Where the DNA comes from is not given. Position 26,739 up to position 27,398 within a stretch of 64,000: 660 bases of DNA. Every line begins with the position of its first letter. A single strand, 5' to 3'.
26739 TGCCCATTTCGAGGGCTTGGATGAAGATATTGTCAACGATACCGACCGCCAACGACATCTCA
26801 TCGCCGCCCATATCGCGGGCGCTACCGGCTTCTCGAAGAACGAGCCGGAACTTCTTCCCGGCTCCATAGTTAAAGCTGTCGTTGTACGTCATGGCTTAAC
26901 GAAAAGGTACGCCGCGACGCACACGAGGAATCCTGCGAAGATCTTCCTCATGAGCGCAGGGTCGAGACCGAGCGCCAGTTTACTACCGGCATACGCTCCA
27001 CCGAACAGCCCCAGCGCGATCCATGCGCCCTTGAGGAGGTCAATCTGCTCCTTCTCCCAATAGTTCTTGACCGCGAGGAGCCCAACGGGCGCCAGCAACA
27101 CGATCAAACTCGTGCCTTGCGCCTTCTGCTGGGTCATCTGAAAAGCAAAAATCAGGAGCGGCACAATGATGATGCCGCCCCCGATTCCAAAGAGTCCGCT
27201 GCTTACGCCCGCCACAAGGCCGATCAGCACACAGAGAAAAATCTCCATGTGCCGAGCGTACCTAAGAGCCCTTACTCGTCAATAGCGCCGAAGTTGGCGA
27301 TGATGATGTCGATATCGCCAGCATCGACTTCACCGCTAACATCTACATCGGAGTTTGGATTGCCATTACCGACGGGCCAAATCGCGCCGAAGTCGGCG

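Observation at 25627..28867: Possible operon: dockerin-tagged protein, half-size TauE/TSUP, lone GspE-family ATPase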

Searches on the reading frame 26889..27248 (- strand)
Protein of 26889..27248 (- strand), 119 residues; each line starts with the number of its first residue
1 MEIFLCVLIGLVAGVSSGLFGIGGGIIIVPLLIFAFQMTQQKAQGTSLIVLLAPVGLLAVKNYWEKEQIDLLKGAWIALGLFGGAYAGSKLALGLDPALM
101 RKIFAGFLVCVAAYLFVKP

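Call 4: search_protein_families(library=pfam, proteins=[window:26889-27248:-], max_evalue=0.01)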
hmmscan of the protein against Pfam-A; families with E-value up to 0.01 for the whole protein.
window:26889-27248:- (119 aa): 1 family
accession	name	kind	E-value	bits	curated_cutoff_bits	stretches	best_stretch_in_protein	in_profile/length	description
PF01925.25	TauE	-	9.4e-22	78.3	32.6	1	7-118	2-110/237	Sulfite exporter TauE/SafE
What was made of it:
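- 26889..27248 (-): Half-size TSUP/TauE membrane protein, 119 aa, one 4-helix repeat unit. Pfam TauE 78.3 bits, profile positions 2-110 of 237 (call 4).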

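Call 5: search_protein_families(library=ncbifam, proteins=[window:26889-27248:-], max_evalue=0.01)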
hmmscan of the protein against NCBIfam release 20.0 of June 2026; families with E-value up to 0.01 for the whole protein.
window:26889-27248:- (119 aa): 1 family
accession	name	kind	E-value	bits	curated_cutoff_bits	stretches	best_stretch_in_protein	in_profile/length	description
NF040961.1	MamO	equivalog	0.0012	17.3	800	1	8-114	533-646/648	magnetosome protein MamO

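Call 16: find_homologous_proteins(query=window:26889-27248:-, max_evalue=0.00001)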
Query window:26889-27248:- (119 aa): 842 proteins with E <= 0.00001 among 1239 candidates; the best 120 are listed.
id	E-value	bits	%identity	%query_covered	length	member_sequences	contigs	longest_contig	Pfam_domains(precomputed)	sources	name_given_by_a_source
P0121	5.6e-65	235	97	100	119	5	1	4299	PF01925.26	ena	-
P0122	7.1e-59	215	86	100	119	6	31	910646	PF01925.26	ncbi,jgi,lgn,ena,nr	ncbi:MAG: sulfite exporter TauE/SafE family protein [Fimbriimonadaceae bacterium]|nr:sulfite exporte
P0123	1.8e-56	207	86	99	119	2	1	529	PF01925.26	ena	-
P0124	9.7e-55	202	85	99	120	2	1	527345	PF01925.26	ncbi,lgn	-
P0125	3.7e-53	197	84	99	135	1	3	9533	PF01925.26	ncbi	-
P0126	1.5e-51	191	79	99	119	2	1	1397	PF01925.26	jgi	-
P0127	8.4e-50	186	78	99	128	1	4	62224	PF01925.26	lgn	-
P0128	2.6e-49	184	79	99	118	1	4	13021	PF01925.26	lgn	-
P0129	5.1e-48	180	72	99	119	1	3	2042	PF01925.26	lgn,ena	-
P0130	9.1e-43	163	71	78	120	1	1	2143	PF01925.26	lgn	-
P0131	6.6e-41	157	66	100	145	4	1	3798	PF01925.26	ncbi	-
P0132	3.8e-40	155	66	99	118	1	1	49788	PF01925.26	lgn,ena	-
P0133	8.2e-40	154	66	100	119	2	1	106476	PF01925.26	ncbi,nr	ncbi:MAG: sulfite exporter TauE/SafE family protein [Fimbriimonadaceae bacterium]|nr:sulfite exporte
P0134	9.0e-40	153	70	100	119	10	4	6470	PF01925.26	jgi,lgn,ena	jgi:uncharacterized membrane protein YfcA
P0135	9.9e-40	153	65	99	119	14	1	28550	PF01925.26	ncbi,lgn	-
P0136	3.9e-38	148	62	99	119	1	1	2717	PF01925.26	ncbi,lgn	-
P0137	1.1e-37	147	64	99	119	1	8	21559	PF01925.26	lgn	-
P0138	1.6e-37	146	65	99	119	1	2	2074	PF01925.26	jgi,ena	-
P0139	1.7e-37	146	65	99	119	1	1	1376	PF01925.26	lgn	-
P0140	2.4e-37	146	61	99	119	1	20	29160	PF01925.26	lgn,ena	-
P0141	2.9e-37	145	63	78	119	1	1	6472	PF01925.26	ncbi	-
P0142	3.7e-37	145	64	94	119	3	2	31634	PF01925.26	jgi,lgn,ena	-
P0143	1.1e-36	143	63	99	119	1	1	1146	PF01925.26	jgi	jgi:hypothetical protein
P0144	7.7e-36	141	64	99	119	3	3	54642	PF01925.26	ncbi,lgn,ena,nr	ncbi:MAG TPA: sulfite exporter TauE/SafE family protein [Fimbriimonadaceae bacterium]|nr:sulfite exp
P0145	1.1e-35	140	57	100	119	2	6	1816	PF01925.26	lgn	-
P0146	2.0e-35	139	59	99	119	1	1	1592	PF01925.26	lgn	-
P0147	3.0e-35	139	58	78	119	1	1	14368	PF01925.26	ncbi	-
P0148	9.7e-35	137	62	99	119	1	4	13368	PF01925.26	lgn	-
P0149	1.6e-34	136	61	100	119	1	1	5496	PF01925.26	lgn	-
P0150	2.6e-34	136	62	97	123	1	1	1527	PF01925.26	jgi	jgi:uncharacterized protein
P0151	1.4e-33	133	63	99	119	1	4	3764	PF01925.26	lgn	-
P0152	4.1e-33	132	59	97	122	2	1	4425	PF01925.26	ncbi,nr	ncbi:MAG: TSUP family transporter [Armatimonadetes bacterium]|nr:TSUP family transporter [Armatimona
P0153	1.5e-32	130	58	78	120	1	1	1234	PF01925.26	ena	-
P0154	1.6e-32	130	56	100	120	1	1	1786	PF01925.26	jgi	jgi:uncharacterized membrane protein YfcA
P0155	1.9e-32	130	58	99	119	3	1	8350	PF01925.26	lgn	-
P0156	1.9e-32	130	59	92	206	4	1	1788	PF01925.26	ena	-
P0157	2.8e-32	129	60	92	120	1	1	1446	PF01925.26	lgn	-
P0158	2.9e-32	129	59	99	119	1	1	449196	PF01925.26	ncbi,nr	ncbi:MAG: sulfite exporter TauE/SafE family protein [Armatimonadetes bacterium]|nr:sulfite exporter 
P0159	3.2e-32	129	58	99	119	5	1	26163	PF01925.26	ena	-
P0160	5.1e-32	128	59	78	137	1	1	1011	PF01925.26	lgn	-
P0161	5.4e-32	128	59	99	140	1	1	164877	PF01925.26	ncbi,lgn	-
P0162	5.6e-32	128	59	100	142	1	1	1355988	PF01925.26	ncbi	-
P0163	8.4e-32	128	59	97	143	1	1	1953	PF01925.26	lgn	-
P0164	1.1e-31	127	59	99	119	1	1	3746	PF01925.26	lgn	-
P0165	1.7e-31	127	58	99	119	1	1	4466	PF01925.26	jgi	jgi:uncharacterized protein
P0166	3.2e-31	126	63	89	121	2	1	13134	PF01925.26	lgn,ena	-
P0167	3.6e-31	126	59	94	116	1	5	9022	PF01925.26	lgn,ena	-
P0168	3.8e-31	126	60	99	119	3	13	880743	PF01925.26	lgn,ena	-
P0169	3.9e-31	126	55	100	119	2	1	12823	PF01925.26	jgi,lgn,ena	-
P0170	4.9e-31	125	61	97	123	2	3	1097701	PF01925.26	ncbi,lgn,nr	ncbi:MAG: sulfite exporter TauE/SafE family protein [Chthonomonas sp.]|nr:sulfite exporter TauE/SafE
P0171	4.9e-31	125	56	78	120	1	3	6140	PF01925.26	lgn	-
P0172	7.3e-31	125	58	96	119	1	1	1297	PF01925.26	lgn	-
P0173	1.0e-30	124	59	99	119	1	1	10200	PF01925.26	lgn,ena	-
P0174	1.2e-30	124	58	99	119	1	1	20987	PF01925.26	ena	-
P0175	1.4e-30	124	58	99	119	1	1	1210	PF01925.26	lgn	-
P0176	1.8e-30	123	63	84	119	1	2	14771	PF01925.26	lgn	-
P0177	2.9e-30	123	56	99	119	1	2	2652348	PF01925.26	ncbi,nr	ncbi:MAG: sulfite exporter TauE/SafE family protein [Fimbriimonadaceae bacterium]|nr:sulfite exporte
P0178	3.1e-30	123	57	92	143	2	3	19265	PF01925.26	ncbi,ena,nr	ncbi:MAG TPA: TSUP family transporter [Fimbriimonadaceae bacterium]|nr:TSUP family transporter [Fimb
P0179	3.3e-30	123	58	92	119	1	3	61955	PF01925.26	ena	-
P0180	3.5e-30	122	55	100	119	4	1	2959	PF01925.26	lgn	-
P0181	3.7e-30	122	55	99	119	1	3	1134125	PF01925.26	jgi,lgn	-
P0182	5.4e-30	122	55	100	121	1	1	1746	PF01925.26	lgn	-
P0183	7.9e-30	121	60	92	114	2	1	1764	PF01925.26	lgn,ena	-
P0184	9.5e-30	121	60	86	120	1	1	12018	PF01925.26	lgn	-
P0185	1.0e-29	121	54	99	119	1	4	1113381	PF01925.26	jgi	jgi:uncharacterized protein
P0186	1.6e-29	120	54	100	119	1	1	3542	PF01925.26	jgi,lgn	jgi:uncharacterized membrane protein YfcA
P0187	1.7e-29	120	57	78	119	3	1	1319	PF01925.26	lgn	-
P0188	1.8e-29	120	54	78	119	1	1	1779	PF01925.26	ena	-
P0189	2.0e-29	120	57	100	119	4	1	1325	PF01925.26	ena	-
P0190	2.2e-29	120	57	99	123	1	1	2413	PF01925.26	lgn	-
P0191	3.3e-29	119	61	88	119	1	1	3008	PF01925.26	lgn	-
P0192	3.5e-29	119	61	86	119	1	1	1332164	PF01925.26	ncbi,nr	ncbi:MAG: sulfite exporter TauE/SafE family protein [Fimbriimonadaceae bacterium]|nr:sulfite exporte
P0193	4.4e-29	119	56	100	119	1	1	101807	PF01925.26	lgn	-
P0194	5.4e-29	119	53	99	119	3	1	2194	PF01925.26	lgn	-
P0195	9.6e-29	118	57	99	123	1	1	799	PF01925.26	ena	-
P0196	1.0e-28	118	58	99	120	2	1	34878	PF01925.26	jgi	jgi:uncharacterized membrane protein YfcA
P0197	1.0e-28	118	60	87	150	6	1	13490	PF01925.26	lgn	-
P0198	1.3e-28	117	59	100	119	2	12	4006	PF01925.26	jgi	jgi:uncharacterized membrane protein YfcA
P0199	1.7e-28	117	55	99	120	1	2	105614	PF01925.26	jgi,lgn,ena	-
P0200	1.7e-28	117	56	91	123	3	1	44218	PF01925.26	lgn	-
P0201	1.8e-28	117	55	96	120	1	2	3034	PF01925.26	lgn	-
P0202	2.1e-28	117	56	100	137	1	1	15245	PF01925.26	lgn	-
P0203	2.6e-28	116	53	96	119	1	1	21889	PF01925.26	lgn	-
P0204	2.9e-28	116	52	78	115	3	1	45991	PF01925.26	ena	-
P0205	3.6e-28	116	58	97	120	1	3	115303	PF01925.26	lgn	-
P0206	4.1e-28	116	51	78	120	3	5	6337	PF01925.26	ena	-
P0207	4.2e-28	116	56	99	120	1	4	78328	PF01925.26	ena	-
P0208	5.6e-28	115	58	93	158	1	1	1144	PF01925.26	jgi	jgi:hypothetical protein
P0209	6.1e-28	115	59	84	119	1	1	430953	PF01925.26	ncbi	-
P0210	7.1e-28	115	55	67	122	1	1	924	PF01925.26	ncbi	-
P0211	1.0e-27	115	54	99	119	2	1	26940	PF01925.26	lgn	-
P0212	1.5e-27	114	52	94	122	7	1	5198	PF01925.26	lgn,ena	-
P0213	1.6e-27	114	59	93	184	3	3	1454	PF01925.26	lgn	-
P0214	2.7e-27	113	61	92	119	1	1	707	PF01925.26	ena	-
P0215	3.0e-27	113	52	96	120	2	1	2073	PF01925.26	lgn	-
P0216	3.4e-27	113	54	96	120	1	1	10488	PF01925.26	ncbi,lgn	-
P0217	3.5e-27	113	52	78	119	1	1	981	PF01925.26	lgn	-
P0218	3.6e-27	113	54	100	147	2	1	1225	PF01925.26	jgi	-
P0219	4.6e-27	112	50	99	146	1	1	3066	PF01925.26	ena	-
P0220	4.8e-27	112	55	99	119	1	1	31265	PF01925.26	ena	-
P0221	6.0e-27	112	59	76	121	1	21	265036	PF01925.26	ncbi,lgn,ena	-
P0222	1.1e-26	111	52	76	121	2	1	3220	PF01925.26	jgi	-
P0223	1.3e-26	111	55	96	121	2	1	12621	PF01925.26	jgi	jgi:hypothetical protein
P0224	1.6e-26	111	55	96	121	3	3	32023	PF01925.26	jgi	jgi:uncharacterized membrane protein YfcA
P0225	1.8e-26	111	50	98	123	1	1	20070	PF01925.26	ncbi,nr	ncbi:MAG: sulfite exporter TauE/SafE family protein [Fimbriimonadaceae bacterium]|nr:sulfite exporte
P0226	2.1e-26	110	53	99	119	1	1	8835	PF01925.26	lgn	-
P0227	2.5e-26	110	57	93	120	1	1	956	PF01925.26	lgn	-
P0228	2.6e-26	110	52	98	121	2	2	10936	PF01925.26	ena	-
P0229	3.2e-26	110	56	91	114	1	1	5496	PF01925.26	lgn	-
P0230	3.6e-26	110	57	92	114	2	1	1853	PF01925.26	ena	-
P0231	4.0e-26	109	50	100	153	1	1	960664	PF01925.26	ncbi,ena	-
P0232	4.2e-26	109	53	95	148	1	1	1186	PF01925.26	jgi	jgi:hypothetical protein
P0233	5.0e-26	109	55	89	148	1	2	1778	PF01925.26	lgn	-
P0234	5.1e-26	109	55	83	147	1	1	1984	PF01925.26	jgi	jgi:uncharacterized membrane protein YfcA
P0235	8.3e-26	108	54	96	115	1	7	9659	PF01925.26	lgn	-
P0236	8.8e-26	108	53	96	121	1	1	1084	PF01925.26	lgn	-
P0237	9.1e-26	108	54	97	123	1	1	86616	PF01925.26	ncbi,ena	-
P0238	9.4e-26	108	50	99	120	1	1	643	PF01925.26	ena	-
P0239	1.0e-25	108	52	91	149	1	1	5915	PF01925.26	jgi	jgi:uncharacterized protein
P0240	1.2e-25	108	52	98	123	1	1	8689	PF01925.26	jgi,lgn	jgi:hypothetical protein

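Call 17: find_encoding_contigs(protein=P0177, flank=6000, max_places=1)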
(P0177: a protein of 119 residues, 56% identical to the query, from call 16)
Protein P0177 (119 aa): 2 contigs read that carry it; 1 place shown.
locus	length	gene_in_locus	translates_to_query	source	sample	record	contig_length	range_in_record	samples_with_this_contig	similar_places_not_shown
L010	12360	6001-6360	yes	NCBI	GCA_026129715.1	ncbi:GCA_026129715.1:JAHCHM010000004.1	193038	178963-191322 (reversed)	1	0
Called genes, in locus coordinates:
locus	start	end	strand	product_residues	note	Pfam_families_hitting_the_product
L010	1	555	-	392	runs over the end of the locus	-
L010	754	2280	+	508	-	PF00171:Aldedh, PF05893:LuxC (weak)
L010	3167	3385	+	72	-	PF04070:DUF378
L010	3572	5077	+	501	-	PF00034:Cytochrom_C (weak), PF13442:Cytochrome_CBB3, PF07995:GSDH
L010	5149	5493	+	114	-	PF12840:HTH_20, PF01022:HTH_5, PF12802:MarR_2 (weak), PF13412:HTH_24 (weak), PF01047:MarR (weak)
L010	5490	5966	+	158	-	PF10604:Polyketide_cyc2, PF08327:AHSA1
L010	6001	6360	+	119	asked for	PF01925:TauE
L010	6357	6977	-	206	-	PF14518:Haem_oxygenas_2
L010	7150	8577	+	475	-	PF01930:Cas_Cas4 (faint), PF11074:DUF2779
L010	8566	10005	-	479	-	PF00450:Peptidase_S10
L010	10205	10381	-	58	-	-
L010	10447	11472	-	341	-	PF12833:HTH_18, PF00165:HTH_AraC (weak)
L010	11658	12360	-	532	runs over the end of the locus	PF00496:SBP_bac_5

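Call 18: find_encoding_contigs(protein=P0192, flank=6000, max_places=1)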
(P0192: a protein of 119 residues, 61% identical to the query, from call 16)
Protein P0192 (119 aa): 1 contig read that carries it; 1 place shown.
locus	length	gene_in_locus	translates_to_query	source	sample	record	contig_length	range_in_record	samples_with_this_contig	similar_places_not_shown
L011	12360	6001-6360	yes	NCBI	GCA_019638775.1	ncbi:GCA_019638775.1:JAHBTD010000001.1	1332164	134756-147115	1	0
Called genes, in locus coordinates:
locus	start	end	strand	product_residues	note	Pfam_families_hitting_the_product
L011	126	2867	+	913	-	PF00326:Peptidase_S9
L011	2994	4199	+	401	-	PF07690:MFS_1, PF01770:Folate_carrier (weak), PF07690:MFS_1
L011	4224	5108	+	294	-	PF01869:BcrAD_BadFG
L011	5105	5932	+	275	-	PF13580:SIS_2 (weak), PF22645:GKRP_SIS_N, PF01380:SIS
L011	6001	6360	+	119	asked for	PF01925:TauE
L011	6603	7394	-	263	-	PF16231:DUF4890 (faint)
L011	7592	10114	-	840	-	-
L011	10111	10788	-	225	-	-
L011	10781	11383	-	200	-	PF04350:PilO, PF10741:T2SSM_b (weak)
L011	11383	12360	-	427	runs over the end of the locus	PF05137:PilN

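Call 19: find_encoding_contigs(protein=P0170, flank=6000, max_places=1)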
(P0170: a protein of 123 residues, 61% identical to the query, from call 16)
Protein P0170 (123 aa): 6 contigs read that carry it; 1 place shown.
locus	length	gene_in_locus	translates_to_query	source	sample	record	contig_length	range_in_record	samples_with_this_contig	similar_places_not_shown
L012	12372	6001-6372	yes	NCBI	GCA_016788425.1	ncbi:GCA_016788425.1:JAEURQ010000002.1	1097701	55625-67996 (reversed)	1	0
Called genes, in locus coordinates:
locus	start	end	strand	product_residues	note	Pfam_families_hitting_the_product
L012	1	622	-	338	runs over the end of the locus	-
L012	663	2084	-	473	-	PF00270:DEAD, PF04851:ResIII, PF00271:Helicase_C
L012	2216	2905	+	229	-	PF03992:ABM (faint)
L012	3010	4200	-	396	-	PF07075:NamZ_N, PF20732:NamZ_C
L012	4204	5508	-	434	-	PF01512:Complex1_51K, PF22461:SLBB_2, PF10531:SLBB, PF10589:NADH_4Fe-4S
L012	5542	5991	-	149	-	PF01047:MarR, PF12802:MarR_2, PF13463:HTH_27 (weak), PF13412:HTH_24 (faint)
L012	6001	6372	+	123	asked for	PF01925:TauE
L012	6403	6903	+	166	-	-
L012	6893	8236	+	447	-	PF00696:AA_kinase, PF13840:ACT_7, PF22468:ACT_9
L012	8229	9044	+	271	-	PF00809:Pterin_bind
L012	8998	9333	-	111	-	-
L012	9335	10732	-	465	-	PF00206:Lyase_1, PF10415:FumaraseC_C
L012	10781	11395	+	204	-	PF01257:2Fe-2S_thioredx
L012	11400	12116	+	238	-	PF06439:3keto-disac_hyd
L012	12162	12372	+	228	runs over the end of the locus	PF00227:Proteasome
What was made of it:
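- TauE-half genes sit in unrelated contexts in L010-L012 (calls 17-19).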

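Call 38: search_protein_families(library=pfam, proteins=[L011:7592-10114:-, L011:10111-10788:-], max_evalue=0.01)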
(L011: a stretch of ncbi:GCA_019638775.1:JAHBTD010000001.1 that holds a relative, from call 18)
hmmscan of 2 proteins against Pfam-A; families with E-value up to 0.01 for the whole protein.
L011:7592-10114:- (840 aa): 3 families
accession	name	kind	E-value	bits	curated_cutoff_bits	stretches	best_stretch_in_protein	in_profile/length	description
PF00263.26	Secretin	-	8.9e-51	172.3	27.5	1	627-788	1-169/169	Bacterial type II and III secretion system protein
PF03958.22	Secretin_N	-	9.7e-36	122.3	28.2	3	290-379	2-66/69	Bacterial type II/III secretion system short domain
PF21305.2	type_II_gspD_N0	-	3e-09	37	27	1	47-112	1-66/71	GspD-like, N0 domain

L011:10111-10788:- (225 aa): 0 families

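Call 51: find_related_loci(query=A1, collection=metagenome_contigs, flank=4000)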
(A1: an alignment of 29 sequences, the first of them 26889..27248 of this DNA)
Query A1 (119 aa) in metagenome_contigs; peptide patterns used: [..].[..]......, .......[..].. (x = any residue, [..] = any of these).
600 stretches matched a pattern (row limit reached: there are more); 504 encode a relative of the query (tblastn E <= 1e-3); the best 80 are kept; 80 distinct loci.
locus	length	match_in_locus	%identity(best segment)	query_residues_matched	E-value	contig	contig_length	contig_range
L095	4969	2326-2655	52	9-118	3e-31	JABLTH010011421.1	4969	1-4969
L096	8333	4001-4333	50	10-117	6e-31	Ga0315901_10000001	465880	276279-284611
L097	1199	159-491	54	10-117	6e-31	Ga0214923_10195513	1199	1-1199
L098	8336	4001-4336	52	1-112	1e-29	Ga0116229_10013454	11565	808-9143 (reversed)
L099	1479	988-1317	55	1-112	7e-29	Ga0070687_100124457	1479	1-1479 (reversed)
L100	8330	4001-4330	54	9-118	5e-28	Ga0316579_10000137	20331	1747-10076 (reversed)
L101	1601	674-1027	48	1-118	3e-28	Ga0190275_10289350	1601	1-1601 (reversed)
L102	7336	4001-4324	51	9-116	2e-27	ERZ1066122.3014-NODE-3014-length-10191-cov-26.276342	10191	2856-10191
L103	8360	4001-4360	49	1-118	2e-27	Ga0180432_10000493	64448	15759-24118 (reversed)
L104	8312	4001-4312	50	9-112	5e-27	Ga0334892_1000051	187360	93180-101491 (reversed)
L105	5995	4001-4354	40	1-118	9e-27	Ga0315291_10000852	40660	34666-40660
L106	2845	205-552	47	4-119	1e-26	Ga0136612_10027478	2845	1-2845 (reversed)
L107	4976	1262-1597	46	7-118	1e-26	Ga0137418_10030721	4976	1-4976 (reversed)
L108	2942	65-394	51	9-118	2e-26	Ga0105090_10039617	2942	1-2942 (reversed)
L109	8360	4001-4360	50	1-119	2e-26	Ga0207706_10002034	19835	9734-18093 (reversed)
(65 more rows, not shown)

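Call 65: predict_structure(alignment_id=A1)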
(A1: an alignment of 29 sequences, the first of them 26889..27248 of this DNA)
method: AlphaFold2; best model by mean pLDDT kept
length: 119 residues; sequences in the alignment: 29
mean_pLDDT: 93.7   pTM: 0.85
mean pLDDT of the five models: 93.7, 92.9, 92.3, 90.9, 88.7
residues with pLDDT >= 90: 106; 70-90: 10; 50-70: 3; < 50: 0
segments of 3 or more residues with pLDDT < 50: none
pLDDT, mean of each block of 10 residues (from residue 1): 97 97 91 96 94 81 96 96 96 97 97 87
secondary structure, 60 per line:
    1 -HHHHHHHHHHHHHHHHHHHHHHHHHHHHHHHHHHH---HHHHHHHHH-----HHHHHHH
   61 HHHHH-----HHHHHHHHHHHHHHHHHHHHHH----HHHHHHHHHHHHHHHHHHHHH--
elements in order: H2-36 H40-48 H54-65 H71-92 H97-117
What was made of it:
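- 26889..27248 (-): AF2 model with pLDDT 93.7 shows four TM helices, the second one broken (call 65).
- On TSUP / TauE (PF01925): The 119-aa protein has four helices in the AF2 model (calls 4, 65).
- Closest known: TSUP / TauE-SafE permeases. Different: Only one 4-TMS repeat (119 aa; calls 4, 65).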

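Call 67: fold_search(model_id=the predicted structure, library=pdb)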
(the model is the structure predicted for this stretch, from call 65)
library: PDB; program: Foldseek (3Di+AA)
matches with E <= 10: 84; with E <= 0.001: 0
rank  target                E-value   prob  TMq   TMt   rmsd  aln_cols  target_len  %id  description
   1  4nef_A                4.7e-01  0.77  0.42  0.24   6.3       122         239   18  X-ray structure of human Aquaporin 2 (released 2014-04-16)
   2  6vqr_A                4.9e-01  0.18  0.25  0.12  16.1       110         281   14  CryoEM Structure of the PfFNT-inhibitor complex (released 2021-02-03)
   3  4nef_C                5.7e-01  0.63  0.39  0.23   6.9       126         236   16  X-ray structure of human Aquaporin 2 (released 2014-04-16)
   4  7mxy_A                6.3e-01  0.13  0.20  0.09  16.4       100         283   15  Cryo-EM structure of PfFNT-inhibitor complex (released 2021-12-08)
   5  4nef_D                7.0e-01  0.21  0.27  0.19   7.9       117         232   17  X-ray structure of human Aquaporin 2 (released 2014-04-16)
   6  3j41_A                7.8e-01  0.25  0.31  0.20   7.4       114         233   15  Pseudo-atomic model of the Aquaporin-0/Calmodulin complex derived from electron microscopy (released 2013-07-31)
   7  8oee_C                7.8e-01  0.23  0.29  0.19   8.0       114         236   18  Crystal structure of human AQP2 T126M mutant (released 2023-09-20)
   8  6vqr_B                8.2e-01  0.15  0.25  0.12  15.9       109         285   15  CryoEM Structure of the PfFNT-inhibitor complex (released 2021-02-03)
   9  6vqr_C                8.2e-01  0.11  0.21  0.11  14.5       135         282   18  CryoEM Structure of the PfFNT-inhibitor complex (released 2021-02-03)
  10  6vqr_D                8.6e-01  0.16  0.25  0.12  15.7       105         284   17  CryoEM Structure of the PfFNT-inhibitor complex (released 2021-02-03)
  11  6vqr_E                8.6e-01  0.15  0.26  0.12  15.6       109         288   17  CryoEM Structure of the PfFNT-inhibitor complex (released 2021-02-03)
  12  4oj2                  9.5e-01  0.57  0.42  0.23   6.0       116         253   18  The structure of aquaporin (released 2014-05-07)
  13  2b6p                  1.0e+00  0.41  0.38  0.19  10.9       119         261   18  X-ray structure of lens Aquaporin-0 (AQP0) (lens MIP) in an open pore state (released 2005-12-06)
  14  8oee_A                1.0e+00  0.20  0.28  0.19   8.0       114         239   18  Crystal structure of human AQP2 T126M mutant (released 2023-09-20)
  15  3m9i                  1.1e+00  0.60  0.44  0.27   5.2       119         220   13  Electron crystallographic structure of lens Aquaporin-0 (AQP0) (lens MIP) in E. coli polar lipids (released 2010-05-12)
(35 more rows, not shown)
